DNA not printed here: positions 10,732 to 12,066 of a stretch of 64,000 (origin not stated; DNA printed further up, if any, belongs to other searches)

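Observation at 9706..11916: Element-borne RNase III with tandem dsRBD-like units, coupled to two unknown genes (possible HEPN): candidate novel RNA-targeting module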

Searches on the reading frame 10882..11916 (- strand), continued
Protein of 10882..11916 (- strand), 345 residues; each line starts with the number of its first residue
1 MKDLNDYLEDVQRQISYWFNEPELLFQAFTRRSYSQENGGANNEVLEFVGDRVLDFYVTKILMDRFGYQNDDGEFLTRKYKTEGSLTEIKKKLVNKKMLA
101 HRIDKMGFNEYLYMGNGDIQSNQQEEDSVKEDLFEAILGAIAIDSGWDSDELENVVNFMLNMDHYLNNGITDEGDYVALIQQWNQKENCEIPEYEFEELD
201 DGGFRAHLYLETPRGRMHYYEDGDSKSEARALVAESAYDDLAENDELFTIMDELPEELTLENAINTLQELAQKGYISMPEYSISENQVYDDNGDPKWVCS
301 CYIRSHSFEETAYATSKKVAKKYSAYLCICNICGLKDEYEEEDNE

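Call 17: find_encoding_contigs(protein=P0055, flank=8000, max_places=4)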
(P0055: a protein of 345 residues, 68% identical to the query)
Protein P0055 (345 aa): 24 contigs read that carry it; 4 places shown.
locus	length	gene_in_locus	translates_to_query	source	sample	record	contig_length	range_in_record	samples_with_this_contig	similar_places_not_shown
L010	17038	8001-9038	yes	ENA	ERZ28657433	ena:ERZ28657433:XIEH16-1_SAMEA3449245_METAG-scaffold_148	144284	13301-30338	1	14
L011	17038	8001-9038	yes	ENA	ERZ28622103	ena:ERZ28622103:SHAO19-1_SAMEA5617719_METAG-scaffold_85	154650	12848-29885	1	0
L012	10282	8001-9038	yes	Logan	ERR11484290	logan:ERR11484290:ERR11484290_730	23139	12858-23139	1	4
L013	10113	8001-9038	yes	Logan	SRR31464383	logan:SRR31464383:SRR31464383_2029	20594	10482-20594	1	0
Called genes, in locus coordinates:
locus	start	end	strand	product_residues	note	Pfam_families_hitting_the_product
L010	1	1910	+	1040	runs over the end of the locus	PF09565:RE_NgoFVII, PF13091:PLDc_2, PF00270:DEAD (weak), PF04851:ResIII, PF18766:SWI2_SNF2 (weak), PF00271:Helicase_C, PF11907:DUF3427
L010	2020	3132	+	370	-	-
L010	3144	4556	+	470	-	-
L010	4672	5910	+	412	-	PF12728:HTH_17, PF00145:DNA_methylase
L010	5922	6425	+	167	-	PF03235:GmrSD_N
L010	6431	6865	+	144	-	-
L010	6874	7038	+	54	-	-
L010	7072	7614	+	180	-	-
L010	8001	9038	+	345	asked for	PF14622:Ribonucleas_3_3, PF00636:Ribonuclease_3, PF00035:dsrm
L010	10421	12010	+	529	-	-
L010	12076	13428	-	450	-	PF02796:HTH_7 (weak)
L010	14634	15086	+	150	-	-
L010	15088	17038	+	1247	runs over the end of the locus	PF00089:Trypsin (faint), PF13306:LRR_5, PF13855:LRR_8 (faint), PF13306:LRR_5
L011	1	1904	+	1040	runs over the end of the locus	PF09565:RE_NgoFVII, PF13091:PLDc_2, PF00270:DEAD (weak), PF04851:ResIII, PF18766:SWI2_SNF2 (weak), PF00271:Helicase_C, PF11907:DUF3427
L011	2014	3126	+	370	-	-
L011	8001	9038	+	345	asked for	PF14622:Ribonucleas_3_3, PF00636:Ribonuclease_3, PF00035:dsrm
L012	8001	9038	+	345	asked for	PF14622:Ribonucleas_3_3, PF00636:Ribonuclease_3, PF00035:dsrm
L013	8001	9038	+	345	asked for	PF14622:Ribonucleas_3_3, PF00636:Ribonuclease_3, PF00035:dsrm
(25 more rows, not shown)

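Call 18: find_encoding_contigs(protein=P0073, flank=8000, max_places=3)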
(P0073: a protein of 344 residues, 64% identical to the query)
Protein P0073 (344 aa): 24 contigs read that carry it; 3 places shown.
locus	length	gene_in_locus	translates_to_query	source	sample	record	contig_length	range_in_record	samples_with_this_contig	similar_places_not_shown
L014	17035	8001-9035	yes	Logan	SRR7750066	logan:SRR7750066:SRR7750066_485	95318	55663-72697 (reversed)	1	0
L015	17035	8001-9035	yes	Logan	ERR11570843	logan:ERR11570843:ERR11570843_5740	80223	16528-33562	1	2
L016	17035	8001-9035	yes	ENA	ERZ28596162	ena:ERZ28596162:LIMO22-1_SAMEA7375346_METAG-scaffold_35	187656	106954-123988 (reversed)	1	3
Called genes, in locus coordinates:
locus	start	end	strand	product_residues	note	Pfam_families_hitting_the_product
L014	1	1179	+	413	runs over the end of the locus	PF18062:RE_AspBHI_N, PF04471:Mrr_cat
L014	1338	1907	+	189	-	PF20296:MTaX1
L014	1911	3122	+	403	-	PF00145:DNA_methylase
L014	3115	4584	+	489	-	PF13589:HATPase_c_3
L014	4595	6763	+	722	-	PF10593:Z1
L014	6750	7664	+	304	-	PF14390:DUF4420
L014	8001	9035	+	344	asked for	PF14622:Ribonucleas_3_3, PF00636:Ribonuclease_3, PF00035:dsrm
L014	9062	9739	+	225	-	PF02452:PemK_toxin (faint)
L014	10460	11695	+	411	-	PF02661:Fic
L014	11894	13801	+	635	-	PF05649:Peptidase_M13_N, PF01431:Peptidase_M13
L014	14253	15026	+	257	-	PF01026:TatD_DNase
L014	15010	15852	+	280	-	PF00089:Trypsin, PF13365:Trypsin_2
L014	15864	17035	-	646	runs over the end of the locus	PF00912:Transgly, PF00905:Transpeptidase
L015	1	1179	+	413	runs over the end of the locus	PF18062:RE_AspBHI_N, PF04471:Mrr_cat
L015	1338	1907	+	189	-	PF20296:MTaX1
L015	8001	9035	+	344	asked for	PF14622:Ribonucleas_3_3, PF00636:Ribonuclease_3, PF00035:dsrm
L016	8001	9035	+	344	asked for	PF14622:Ribonucleas_3_3, PF00636:Ribonuclease_3, PF00035:dsrm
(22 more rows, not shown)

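Call 36: find_related_loci(query=A3, collection=genome_contigs, flank=8000)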
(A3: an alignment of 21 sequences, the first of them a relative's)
Query A3 (345 aa) in genome_contigs; peptide patterns used: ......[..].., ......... (x = any residue, [..] = any of these).
599 stretches matched a pattern (row limit reached: there are more); 514 encode a relative of the query (tblastn E <= 1e-3); the best 80 are kept; 80 distinct loci.
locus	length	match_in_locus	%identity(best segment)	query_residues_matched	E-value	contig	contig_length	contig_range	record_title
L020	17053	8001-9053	71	1-341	1e-167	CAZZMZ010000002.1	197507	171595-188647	MAG TPA_asm: uncultured Mariniplasma sp. isolate binchicken_co324_27 genome assembly, contig: NODE_24_length_197507_cov_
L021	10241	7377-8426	70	1-340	2e-167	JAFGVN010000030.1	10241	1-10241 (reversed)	MAG: Clostridia bacterium isolate ZodW_Metabat.172 k87_2921143, whole genome shotgun sequence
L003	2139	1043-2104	71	1-344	6e-179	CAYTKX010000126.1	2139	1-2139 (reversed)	MAG TPA_asm: uncultured Staphylococcaceae bacterium isolate binchicken_co59_122 genome assembly, contig: NODE_138057_len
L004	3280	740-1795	72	1-342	3e-174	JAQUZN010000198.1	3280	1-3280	MAG: Candidatus Izemoplasmatales bacterium isolate STD2_261 NODE_145289_length_3280_cov_3.095147_Sandtown_D2, whole geno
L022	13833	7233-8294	69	1-344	1e-165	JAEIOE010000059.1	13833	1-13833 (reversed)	MAG: Mycoplasmatota bacterium isolate MAG22 NODE_2400_length_13833_cov_73.422216, whole genome shotgun sequence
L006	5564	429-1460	66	1-340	5e-147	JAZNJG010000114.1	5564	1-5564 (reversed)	MAG: Bacilli bacterium isolate T1900044680_TS20190146.MAGScoT_cleanbin_000036 SGB_1684_k141_1078009, whole genome shotgu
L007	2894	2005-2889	73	1-285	2e-146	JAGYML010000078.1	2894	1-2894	Bacterium isolate M55B118 78, whole genome shotgun sequence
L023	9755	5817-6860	53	1-339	7e-111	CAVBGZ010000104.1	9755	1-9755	Waltera intestinalis isolate H07666-L1_cleanbin_000013 genome assembly, contig: Spades_H07666-L1_contig_5203, whole geno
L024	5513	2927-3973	51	1-340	1e-108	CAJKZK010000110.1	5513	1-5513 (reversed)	MAG TPA_asm: uncultured Firmicutes bacterium isolate SRR5519172-bin.28 genome assembly, contig: NODE_5134_length_5513_co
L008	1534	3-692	70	115-344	4e-111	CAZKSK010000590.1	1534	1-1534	MAG TPA_asm: uncultured Bacteroides sp. isolate binchicken_co108_204 genome assembly, contig: NODE_159329_length_1534_co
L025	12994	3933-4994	50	8-340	1e-96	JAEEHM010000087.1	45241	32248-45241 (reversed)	MAG: Bacillota bacterium isolate Tb.RUG.122 k141_8407944_flag=0_multi=13.0090_len=45241, whole genome shotgun sequence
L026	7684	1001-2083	48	1-339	5e-95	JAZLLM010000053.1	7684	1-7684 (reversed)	MAG: Bacilli bacterium isolate T1900044957_TA20190013.MAGScoT_cleanbin_000037 SGB_3856_k141_1277326, whole genome shotgu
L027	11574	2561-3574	49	1-339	4e-93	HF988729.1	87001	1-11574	Coprobacillus sp. CAG:698 genomic scaffold, scf72, whole genome shotgun sequence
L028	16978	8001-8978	50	8-338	4e-90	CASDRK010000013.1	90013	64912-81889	uncultured Clostridia bacterium isolate SI.O63.metabat-bins.133 genome assembly, contig: SI.O63.metabat-bins.133.fa_k141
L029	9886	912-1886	49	5-334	3e-89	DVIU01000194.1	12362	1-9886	MAG TPA_asm: Candidatus Scatousia excrementigallinarum isolate 6276 CHK98__C304024_L12362_ERR2241824, whole genome shotg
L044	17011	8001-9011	47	11-332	4e-83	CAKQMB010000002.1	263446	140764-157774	MAG: uncultured Clostridia bacterium isolate REFINED_METABAT215_TOP10_CONTIGS_1500_ASSEMBLY_K77_MERGED__Nepal_MoBio_Fibe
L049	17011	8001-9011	47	12-332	4e-82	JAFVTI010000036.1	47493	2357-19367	MAG: Clostridia bacterium isolate RGIG5376 Sheep_Colon-3__c1181, whole genome shotgun sequence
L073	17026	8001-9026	43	9-332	1e-74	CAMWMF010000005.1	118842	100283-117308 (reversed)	MAG TPA_asm: uncultured Clostridia bacterium isolate SRR14411281_bin.1_metawrap_v1.3_MAG genome assembly, contig: NODE.5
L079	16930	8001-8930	45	8-326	8e-77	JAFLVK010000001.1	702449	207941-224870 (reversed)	MAG: Clostridiales bacterium isolate HAN103 Seq1, whole genome shotgun sequence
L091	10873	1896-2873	41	8-329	2e-71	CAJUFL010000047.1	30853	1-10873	MAG TPA_asm: uncultured Lachnospiraceae bacterium isolate MGBC129221 genome assembly, contig: MGBC129221.47, whole genom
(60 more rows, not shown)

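Call 37: find_related_loci(query=A3, collection=viral_contigs, flank=8000)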
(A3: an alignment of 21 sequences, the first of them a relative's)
Query A3 (345 aa) in viral_contigs; peptide patterns used: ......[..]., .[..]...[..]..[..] (x = any residue, [..] = any of these).
46 stretches matched a pattern; 30 encode a relative of the query (tblastn E <= 1e-3); 30 distinct loci.
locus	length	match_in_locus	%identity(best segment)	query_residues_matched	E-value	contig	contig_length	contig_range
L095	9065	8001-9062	71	1-344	2e-172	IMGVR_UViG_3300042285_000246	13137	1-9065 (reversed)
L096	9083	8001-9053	71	1-341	3e-168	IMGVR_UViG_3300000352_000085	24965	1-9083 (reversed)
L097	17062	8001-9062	69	1-344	7e-168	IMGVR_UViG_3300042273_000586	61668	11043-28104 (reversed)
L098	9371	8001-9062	69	1-344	6e-168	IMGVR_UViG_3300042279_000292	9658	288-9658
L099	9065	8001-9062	71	1-344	7e-167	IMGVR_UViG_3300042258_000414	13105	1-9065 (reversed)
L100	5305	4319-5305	70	1-319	3e-153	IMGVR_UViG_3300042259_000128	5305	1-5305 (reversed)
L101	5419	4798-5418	71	1-197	7e-95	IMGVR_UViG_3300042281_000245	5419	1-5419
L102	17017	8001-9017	44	10-332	5e-77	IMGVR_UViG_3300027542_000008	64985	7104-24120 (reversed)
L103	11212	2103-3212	41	11-338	7e-74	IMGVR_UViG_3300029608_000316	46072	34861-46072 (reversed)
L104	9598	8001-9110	40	11-338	3e-72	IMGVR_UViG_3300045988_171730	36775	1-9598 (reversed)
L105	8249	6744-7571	39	1-343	1e-71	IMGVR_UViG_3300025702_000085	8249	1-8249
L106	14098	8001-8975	42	8-326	3e-71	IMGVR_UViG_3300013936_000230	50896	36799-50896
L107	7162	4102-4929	39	1-343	4e-71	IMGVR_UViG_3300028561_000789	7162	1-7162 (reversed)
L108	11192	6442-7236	46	1-335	4e-59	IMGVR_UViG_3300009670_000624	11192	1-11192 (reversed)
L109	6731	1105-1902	46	1-335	1e-58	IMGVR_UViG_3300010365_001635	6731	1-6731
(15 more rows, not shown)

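Call 56: search_solved_structures(query=A3, max_evalue=0.001, show_alignments=2)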
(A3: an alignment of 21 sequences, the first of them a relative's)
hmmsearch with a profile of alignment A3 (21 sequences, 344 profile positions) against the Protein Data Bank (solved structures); distinct sequences matched with E-value up to 0.001: 51.
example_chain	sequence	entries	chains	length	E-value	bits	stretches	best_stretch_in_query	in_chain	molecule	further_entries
1o0w_A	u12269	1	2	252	2.4e-28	102.5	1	6-247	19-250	Ribonuclease III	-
3n3w_A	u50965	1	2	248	6.5e-26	94.5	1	5-244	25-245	Ribonuclease III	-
1yyk_A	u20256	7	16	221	1.3e-21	80.4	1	7-247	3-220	Ribonuclease III | Ribonuclease 3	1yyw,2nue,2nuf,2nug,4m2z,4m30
3o2r_A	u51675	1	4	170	4.7e-21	78.6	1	5-151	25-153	Ribonuclease III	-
2ez6_A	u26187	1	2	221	6.7e-21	78.1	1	7-247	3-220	Ribonuclease III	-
1yz9_A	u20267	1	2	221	1.1e-20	77.4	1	7-247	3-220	Ribonuclease III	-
1yyo_A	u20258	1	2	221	1.2e-20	77.2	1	7-247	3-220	Ribonuclease III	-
1rc7_A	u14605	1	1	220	1.9e-20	76.6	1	7-246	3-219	Ribonuclease III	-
6v5b_A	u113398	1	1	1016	2.6e-19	72.8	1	7-242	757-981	Ribonuclease 3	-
7r97_A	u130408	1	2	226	2.7e-19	72.8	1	8-245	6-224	Ribonuclease 3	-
9asm_A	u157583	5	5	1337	1.1e-18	70.7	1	7-242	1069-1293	Isoform 4 of Drosha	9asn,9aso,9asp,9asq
9kby_A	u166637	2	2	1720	6.2e-18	68.3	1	5-253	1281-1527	Dicer-like protein 4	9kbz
6lxd_A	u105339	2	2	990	1.5e-17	67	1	7-242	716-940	Ribonuclease 3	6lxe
5b16_A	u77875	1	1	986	1.7e-17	66.9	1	7-242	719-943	Ribonuclease 3,DROSHA,Ribonuclease 3,DROSHA,Ribonuclease 3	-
6v5c_A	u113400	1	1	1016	1.7e-17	66.9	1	7-242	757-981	Ribonuclease 3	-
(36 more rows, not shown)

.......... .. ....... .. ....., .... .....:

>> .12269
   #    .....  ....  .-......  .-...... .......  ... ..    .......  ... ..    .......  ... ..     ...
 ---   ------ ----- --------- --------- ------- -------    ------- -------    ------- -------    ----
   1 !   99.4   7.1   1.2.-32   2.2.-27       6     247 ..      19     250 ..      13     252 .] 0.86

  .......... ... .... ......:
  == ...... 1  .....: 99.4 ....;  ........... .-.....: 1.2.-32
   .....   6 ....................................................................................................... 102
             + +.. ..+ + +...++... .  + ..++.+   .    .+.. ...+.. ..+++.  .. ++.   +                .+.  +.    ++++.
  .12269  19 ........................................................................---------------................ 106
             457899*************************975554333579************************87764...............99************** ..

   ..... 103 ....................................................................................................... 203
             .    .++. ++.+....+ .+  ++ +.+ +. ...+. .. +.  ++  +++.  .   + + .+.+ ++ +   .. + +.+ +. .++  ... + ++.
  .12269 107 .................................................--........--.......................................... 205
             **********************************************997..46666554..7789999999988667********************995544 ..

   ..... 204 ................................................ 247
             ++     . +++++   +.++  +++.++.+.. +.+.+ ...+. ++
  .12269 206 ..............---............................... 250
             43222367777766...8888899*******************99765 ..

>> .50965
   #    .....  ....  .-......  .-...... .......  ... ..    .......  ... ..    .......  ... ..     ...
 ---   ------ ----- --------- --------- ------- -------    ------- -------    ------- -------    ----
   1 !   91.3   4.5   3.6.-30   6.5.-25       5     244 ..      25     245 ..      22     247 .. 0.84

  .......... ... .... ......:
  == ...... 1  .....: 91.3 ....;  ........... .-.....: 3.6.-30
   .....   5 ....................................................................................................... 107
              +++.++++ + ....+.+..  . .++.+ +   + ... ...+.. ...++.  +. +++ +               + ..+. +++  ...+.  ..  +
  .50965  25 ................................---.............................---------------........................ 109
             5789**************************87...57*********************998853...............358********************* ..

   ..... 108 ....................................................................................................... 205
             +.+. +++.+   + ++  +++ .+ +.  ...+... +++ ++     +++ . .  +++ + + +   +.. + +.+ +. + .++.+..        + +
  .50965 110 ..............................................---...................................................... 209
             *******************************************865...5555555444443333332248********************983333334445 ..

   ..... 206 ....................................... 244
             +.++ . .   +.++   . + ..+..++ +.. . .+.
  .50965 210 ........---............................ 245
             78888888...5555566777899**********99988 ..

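Call 76: predict_structure(alignment_id=A3)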
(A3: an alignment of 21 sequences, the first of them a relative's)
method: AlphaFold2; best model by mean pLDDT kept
length: 345 residues; sequences in the alignment: 21
mean_pLDDT: 83.7   pTM: 0.52
mean pLDDT of the five models: 83.7, 82.9, 82.6, 80.3, 79.7
residues with pLDDT >= 90: 132; 70-90: 172; 50-70: 33; < 50: 8
segments of 3 or more residues with pLDDT < 50: 171-173, 341-345
pLDDT, mean of each block of 10 residues (from residue 1): 84 93 94 88 94 93 84 72 66 85 87 87 88 96 96 93 67 60 71 87 91 91 83 89 75 80 90 82 82 84 86 88 91 78 33
secondary structure, 60 per line:
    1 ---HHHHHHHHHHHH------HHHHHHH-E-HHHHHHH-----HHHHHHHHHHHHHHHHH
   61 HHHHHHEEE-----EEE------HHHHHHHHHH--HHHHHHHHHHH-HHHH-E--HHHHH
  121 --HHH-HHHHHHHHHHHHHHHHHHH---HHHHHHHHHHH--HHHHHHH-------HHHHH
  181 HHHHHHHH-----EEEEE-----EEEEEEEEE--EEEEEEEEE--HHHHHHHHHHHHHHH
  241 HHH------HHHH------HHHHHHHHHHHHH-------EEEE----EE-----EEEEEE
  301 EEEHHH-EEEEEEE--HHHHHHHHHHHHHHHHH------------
elements in order: H4-15 H22-28 H32-38 H44-66 E67-69 E75-77 H84-93 H96-106 H108-111 H116-120 H127-145 H149-159 H162-168 H176-188 E194-198 E204-212 E215-223 H226-243 H250-253 H260-272 E280-283 E295-303 E308-314 H317-333
